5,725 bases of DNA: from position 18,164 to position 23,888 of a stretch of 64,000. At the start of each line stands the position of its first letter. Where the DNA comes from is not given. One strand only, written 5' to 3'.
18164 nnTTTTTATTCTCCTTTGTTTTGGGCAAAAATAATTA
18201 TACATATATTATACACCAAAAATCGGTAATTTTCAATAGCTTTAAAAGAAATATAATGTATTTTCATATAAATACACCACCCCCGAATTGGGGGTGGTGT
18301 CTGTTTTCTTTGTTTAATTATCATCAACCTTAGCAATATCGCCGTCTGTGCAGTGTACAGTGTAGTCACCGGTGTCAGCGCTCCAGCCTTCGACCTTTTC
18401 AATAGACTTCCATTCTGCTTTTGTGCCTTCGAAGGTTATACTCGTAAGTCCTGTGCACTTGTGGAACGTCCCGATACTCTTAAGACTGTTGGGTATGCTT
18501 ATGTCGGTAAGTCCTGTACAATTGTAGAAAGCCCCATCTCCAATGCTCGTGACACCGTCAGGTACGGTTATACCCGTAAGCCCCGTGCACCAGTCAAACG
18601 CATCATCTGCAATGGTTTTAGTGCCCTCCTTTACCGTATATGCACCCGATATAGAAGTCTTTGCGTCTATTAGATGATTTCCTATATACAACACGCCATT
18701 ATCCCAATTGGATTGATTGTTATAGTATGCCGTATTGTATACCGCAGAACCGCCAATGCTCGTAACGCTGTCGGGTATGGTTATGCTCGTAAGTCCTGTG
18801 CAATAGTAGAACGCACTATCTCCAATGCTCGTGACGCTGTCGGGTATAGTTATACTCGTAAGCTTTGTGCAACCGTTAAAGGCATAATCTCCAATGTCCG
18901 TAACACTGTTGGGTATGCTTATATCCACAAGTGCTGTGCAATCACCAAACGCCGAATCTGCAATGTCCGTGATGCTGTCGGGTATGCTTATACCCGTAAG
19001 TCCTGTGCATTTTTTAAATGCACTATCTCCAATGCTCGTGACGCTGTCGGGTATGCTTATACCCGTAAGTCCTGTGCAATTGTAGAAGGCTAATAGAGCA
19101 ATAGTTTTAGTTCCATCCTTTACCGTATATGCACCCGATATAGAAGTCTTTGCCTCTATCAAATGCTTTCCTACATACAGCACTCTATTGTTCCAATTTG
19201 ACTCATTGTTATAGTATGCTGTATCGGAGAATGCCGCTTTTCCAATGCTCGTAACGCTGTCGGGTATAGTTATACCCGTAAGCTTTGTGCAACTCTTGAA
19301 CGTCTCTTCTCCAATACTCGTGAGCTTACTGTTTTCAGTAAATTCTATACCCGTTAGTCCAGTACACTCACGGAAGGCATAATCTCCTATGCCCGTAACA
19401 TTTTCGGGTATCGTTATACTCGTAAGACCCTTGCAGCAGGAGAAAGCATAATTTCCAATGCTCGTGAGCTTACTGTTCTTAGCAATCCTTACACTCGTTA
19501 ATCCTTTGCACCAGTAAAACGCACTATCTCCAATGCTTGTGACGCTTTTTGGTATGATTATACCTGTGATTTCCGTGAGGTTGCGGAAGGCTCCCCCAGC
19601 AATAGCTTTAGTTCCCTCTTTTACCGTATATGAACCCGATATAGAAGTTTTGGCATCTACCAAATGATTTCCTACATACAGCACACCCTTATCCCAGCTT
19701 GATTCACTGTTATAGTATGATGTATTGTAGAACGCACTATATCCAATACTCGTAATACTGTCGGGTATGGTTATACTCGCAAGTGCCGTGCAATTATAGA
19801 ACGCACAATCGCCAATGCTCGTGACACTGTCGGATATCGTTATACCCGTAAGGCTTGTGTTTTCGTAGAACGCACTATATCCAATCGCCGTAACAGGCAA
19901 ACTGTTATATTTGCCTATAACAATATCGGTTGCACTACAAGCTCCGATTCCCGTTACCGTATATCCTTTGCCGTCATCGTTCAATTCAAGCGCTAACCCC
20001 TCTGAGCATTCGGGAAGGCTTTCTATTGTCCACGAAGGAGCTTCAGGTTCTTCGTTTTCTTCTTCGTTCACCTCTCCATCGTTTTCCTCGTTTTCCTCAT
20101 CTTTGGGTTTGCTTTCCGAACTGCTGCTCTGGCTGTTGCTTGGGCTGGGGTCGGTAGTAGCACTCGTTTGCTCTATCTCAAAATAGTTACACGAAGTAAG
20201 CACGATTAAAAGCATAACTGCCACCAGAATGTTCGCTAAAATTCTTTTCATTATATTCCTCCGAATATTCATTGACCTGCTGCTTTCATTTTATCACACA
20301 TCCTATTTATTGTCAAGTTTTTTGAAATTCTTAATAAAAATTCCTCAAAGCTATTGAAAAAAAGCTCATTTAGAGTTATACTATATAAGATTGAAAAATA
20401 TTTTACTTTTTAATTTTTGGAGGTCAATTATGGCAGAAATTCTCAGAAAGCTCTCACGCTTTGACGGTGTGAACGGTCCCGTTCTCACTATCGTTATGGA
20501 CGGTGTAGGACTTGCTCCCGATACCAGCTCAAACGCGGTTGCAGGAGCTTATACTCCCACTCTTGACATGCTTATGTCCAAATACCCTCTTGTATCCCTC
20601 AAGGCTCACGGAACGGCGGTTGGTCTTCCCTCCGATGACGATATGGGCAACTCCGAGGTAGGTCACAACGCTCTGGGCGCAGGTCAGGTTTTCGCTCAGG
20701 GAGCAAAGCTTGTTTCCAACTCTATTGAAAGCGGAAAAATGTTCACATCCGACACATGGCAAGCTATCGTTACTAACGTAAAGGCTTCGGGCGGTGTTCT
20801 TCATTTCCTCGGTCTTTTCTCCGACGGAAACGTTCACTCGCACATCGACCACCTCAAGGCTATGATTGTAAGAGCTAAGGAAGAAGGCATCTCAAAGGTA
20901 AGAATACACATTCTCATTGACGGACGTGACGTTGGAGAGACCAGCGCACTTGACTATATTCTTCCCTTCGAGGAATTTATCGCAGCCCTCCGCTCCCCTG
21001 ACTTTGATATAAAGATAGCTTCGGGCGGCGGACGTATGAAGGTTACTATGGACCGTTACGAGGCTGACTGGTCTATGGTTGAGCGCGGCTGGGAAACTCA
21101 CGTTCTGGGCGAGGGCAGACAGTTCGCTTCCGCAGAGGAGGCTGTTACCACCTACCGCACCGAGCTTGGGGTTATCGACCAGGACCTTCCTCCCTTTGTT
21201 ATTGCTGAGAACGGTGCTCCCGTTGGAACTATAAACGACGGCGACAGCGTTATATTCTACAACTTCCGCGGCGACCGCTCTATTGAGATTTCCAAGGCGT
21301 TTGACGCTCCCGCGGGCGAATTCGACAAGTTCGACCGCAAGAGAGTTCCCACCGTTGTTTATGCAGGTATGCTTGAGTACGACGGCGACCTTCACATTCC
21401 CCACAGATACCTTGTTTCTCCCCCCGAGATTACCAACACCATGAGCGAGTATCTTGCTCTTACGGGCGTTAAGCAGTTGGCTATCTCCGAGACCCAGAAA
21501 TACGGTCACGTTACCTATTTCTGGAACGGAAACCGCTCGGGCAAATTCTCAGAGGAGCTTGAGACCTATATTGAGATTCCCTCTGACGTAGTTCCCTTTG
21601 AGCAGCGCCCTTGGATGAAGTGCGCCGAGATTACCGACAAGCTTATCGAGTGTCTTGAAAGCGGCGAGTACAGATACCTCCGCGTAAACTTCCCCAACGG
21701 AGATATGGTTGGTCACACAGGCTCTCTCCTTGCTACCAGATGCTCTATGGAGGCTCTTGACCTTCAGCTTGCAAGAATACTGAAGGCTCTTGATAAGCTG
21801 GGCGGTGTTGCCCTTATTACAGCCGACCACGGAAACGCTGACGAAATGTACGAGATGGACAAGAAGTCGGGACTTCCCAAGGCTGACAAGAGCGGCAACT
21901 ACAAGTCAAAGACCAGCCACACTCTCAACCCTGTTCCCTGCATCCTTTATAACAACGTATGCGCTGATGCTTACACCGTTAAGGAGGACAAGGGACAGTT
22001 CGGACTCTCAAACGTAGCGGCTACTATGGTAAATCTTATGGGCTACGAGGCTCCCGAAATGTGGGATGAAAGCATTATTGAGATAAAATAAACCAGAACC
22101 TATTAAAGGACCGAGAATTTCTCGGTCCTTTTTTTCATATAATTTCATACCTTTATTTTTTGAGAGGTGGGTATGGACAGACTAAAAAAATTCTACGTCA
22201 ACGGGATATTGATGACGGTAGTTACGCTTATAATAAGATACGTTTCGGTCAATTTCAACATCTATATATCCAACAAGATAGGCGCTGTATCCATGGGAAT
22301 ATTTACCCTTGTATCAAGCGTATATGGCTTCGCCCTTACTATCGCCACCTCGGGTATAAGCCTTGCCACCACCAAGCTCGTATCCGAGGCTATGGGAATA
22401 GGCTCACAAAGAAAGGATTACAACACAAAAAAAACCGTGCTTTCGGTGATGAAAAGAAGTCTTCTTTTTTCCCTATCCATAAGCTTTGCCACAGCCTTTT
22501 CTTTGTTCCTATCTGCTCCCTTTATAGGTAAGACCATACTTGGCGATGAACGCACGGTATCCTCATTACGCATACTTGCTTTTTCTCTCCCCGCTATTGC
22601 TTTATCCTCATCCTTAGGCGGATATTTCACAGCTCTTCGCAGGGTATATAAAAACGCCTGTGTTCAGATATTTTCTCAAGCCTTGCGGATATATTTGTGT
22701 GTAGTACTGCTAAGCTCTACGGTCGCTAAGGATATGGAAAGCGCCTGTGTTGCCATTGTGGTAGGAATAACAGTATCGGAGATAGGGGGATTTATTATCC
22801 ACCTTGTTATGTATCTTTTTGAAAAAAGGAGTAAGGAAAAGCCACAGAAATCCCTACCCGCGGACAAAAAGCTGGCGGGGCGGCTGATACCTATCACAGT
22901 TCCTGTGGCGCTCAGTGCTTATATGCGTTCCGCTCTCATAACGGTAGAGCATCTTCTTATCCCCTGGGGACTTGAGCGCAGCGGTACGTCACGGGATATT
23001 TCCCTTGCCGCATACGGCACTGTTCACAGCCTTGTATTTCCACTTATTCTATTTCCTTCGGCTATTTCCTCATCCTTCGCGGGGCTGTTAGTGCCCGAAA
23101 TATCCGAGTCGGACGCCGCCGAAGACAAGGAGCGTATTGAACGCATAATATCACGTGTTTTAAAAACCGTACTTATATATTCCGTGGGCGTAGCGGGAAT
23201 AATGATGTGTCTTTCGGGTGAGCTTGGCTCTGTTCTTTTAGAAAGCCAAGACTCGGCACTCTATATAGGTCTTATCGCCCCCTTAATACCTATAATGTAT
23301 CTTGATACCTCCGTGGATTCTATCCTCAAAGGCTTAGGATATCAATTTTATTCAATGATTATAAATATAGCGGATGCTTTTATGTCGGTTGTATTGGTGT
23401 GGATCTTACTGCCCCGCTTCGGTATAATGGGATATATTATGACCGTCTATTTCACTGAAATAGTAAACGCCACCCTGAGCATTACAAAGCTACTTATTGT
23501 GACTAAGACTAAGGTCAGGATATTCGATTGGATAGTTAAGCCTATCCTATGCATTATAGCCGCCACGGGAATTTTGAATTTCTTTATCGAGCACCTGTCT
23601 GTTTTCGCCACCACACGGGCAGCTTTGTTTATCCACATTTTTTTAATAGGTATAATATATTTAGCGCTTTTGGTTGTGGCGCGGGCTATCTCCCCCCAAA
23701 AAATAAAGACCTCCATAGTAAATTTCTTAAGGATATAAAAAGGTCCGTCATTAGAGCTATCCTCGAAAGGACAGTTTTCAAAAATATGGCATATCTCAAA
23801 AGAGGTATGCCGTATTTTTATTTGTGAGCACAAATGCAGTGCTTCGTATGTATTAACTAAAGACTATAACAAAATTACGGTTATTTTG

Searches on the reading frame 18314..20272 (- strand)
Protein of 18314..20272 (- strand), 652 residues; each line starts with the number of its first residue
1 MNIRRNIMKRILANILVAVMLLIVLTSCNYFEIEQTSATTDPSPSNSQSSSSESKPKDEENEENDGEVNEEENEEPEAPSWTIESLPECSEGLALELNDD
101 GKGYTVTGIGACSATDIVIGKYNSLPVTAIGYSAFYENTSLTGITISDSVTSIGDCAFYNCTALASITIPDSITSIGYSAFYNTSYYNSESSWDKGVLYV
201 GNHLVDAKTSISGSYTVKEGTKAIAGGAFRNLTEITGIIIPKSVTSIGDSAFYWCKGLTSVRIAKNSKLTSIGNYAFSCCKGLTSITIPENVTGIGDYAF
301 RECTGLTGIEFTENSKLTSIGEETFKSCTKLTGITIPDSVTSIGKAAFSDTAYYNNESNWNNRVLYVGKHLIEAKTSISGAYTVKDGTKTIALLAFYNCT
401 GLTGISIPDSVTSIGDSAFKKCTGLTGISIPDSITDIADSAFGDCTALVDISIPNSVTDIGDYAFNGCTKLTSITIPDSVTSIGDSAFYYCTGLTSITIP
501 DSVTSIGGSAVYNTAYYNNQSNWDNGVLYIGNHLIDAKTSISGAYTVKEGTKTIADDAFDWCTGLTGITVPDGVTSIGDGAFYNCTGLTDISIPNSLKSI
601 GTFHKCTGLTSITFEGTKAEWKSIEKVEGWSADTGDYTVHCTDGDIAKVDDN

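Call 49: search_protein_families(library=pfam, proteins=[window:18314-20272:-], max_evalue=0.000001)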
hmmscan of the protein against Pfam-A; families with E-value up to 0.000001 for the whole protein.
window:18314-20272:- (652 aa): 3 families
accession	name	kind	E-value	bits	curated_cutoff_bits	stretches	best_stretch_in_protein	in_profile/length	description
PF13306.12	LRR_5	-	8.5e-112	368.7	27.7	4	390-514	2-123/127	BspA type Leucine rich repeat region (6 copies)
PF13855.12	LRR_8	-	2.4e-20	72.5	27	0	244-291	13-59/61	Leucine rich repeat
PF12799.13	LRR_4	-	5.5e-07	30.1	27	0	258-288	3-30/44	Leucine Rich repeats (2 copies)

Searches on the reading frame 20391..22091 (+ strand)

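Call 13: search_protein_families(library=ncbifam, proteins=[window:20391-22091:+], max_evalue=0.00001)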
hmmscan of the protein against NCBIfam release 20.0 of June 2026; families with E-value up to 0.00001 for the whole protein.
window:20391-22091:+ (566 aa): 2 families
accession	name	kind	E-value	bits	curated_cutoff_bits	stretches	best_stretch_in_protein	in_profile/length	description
TIGR01307.1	pgm_bpd_ind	equivalog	3e-125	418.6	330.65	1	30-558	2-498/504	2,3-bisphosphoglycerate-independent phosphoglycerate mutase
NF003897.0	PRK05434.1-5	equivalog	8e-104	347.9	862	1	30-558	7-506/514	2,3-bisphosphoglycerate-independent phosphoglycerate mutase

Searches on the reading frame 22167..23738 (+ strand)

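Call 13: search_protein_families(library=ncbifam, proteins=[window:22167-23738:+], max_evalue=0.00001)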
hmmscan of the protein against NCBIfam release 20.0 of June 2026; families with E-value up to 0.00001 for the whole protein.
window:22167-23738:+ (523 aa): 2 families
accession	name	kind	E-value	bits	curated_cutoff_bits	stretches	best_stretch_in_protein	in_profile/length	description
TIGR02900.1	spore_V_B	equivalog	2.2e-73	247.7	372.3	1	9-499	1-486/488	stage V sporulation protein B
TIGR00797.1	matE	subfamily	8.4e-11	41.4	147.4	1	35-264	20-240/396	MATE family efflux transporter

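Call 51: search_protein_families(library=pfam, proteins=[window:22167-23738:+], max_evalue=0.000001)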
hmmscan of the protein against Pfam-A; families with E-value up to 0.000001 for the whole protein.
window:22167-23738:+ (523 aa): 2 families
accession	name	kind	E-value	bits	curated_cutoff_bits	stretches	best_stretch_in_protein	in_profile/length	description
PF01943.22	Polysacc_synt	-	3.1e-13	50.2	28.2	1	12-267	4-234/274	Polysaccharide biosynthesis protein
PF01554.23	MatE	-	2.5e-11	44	24.9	1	277-413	25-161/161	MatE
